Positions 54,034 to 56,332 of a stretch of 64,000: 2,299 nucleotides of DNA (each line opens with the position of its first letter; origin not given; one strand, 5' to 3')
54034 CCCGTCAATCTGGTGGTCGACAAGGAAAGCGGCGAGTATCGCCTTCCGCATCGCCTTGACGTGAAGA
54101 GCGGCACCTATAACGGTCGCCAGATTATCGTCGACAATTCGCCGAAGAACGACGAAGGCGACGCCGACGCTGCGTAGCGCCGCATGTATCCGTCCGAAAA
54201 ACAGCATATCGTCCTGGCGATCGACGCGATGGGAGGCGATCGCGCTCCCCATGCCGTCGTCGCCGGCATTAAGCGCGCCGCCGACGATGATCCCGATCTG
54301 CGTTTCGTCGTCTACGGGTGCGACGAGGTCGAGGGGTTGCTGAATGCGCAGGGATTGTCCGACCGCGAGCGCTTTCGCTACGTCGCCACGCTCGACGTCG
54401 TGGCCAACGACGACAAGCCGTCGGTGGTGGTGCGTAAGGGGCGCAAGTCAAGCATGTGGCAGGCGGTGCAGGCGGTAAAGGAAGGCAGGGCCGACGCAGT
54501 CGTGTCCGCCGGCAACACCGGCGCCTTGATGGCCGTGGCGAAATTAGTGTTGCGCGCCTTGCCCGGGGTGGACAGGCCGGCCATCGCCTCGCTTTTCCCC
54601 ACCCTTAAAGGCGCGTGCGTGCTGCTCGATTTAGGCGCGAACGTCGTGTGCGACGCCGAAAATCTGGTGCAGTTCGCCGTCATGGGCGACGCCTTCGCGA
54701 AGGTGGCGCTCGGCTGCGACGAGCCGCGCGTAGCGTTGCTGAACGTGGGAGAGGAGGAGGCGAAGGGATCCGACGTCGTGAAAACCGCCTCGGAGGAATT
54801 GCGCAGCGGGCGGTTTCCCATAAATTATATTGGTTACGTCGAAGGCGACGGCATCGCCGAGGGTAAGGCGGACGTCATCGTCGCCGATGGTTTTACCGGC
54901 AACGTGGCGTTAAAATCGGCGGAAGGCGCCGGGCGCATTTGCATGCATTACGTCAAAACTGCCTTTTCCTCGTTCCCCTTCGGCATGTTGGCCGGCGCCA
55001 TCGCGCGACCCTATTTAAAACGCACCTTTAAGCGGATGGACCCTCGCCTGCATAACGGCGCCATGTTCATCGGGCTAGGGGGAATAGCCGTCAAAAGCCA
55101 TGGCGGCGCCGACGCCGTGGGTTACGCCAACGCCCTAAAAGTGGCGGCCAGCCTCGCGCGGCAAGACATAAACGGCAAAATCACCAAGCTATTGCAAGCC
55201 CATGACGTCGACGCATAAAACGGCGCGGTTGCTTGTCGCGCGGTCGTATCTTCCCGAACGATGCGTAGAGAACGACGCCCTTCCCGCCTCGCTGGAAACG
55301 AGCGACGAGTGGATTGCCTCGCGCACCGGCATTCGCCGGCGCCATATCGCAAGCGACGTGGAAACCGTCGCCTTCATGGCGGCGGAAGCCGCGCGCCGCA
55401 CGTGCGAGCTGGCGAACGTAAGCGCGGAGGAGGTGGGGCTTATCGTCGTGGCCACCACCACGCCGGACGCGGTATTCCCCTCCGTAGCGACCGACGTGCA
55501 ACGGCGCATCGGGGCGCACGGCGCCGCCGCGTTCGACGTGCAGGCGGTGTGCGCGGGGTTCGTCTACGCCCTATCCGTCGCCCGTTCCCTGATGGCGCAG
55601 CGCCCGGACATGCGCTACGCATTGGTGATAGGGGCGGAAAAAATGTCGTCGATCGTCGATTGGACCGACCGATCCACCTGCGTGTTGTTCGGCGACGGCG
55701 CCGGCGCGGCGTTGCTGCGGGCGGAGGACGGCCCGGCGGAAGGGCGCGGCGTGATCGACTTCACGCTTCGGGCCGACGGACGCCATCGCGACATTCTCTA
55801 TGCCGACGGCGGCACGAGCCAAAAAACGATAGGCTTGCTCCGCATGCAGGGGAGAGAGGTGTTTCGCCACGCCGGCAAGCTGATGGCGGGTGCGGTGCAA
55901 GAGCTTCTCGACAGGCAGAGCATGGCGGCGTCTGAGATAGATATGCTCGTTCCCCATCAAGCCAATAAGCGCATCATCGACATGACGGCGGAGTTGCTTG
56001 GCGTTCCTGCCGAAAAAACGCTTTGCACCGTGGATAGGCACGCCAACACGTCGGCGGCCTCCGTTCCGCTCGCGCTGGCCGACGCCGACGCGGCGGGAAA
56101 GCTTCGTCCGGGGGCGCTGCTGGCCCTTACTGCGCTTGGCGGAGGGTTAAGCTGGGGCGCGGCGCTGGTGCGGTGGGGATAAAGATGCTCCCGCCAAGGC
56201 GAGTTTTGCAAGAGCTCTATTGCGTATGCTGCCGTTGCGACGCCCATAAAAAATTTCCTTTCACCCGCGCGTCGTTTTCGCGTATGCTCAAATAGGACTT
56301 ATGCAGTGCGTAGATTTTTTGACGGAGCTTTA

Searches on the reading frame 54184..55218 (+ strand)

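Call 11: search_protein_families(library=pfam, proteins=[window:54184-55218:+], max_evalue=0.01)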
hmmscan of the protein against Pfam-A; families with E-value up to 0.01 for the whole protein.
window:54184-55218:+ (344 aa): 2 families
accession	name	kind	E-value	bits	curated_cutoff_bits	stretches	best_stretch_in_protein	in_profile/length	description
PF02504.20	FA_synthesis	-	2e-100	336.4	29.1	1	10-330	2-322/324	Fatty acid synthesis protein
PF01515.24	PTA_PTB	-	6.9e-06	26.1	24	1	89-214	103-232/319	Phosphate acetyl/butaryl transferase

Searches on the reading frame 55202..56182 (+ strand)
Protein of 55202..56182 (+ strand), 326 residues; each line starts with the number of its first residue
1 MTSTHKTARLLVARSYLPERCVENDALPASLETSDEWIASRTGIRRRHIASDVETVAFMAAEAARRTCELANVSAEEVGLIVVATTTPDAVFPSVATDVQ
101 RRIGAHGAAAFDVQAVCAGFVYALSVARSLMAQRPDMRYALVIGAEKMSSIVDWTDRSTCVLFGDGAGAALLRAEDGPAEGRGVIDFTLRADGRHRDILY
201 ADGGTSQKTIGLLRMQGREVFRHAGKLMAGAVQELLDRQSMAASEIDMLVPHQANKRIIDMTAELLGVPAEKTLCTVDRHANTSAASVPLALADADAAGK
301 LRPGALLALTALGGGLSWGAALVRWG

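Call 11: search_protein_families(library=pfam, proteins=[window:55202-56182:+], max_evalue=0.01)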
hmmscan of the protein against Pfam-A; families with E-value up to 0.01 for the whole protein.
window:55202-56182:+ (326 aa): 3 families
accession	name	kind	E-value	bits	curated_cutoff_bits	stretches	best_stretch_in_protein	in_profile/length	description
PF08541.16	ACP_syn_III_C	-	1.1e-32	112.5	26.6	1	236-325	1-90/90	3-Oxoacyl-[acyl-carrier-protein (ACP)] synthase III C terminal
PF08545.16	ACP_syn_III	-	2e-29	101.8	24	1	111-193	1-80/80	3-Oxoacyl-[acyl-carrier-protein (ACP)] synthase III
PF08392.18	FAE1_CUT1_RppA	-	1.1e-05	25.4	27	1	65-173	92-204/290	FAE1/Type III polyketide synthase-like protein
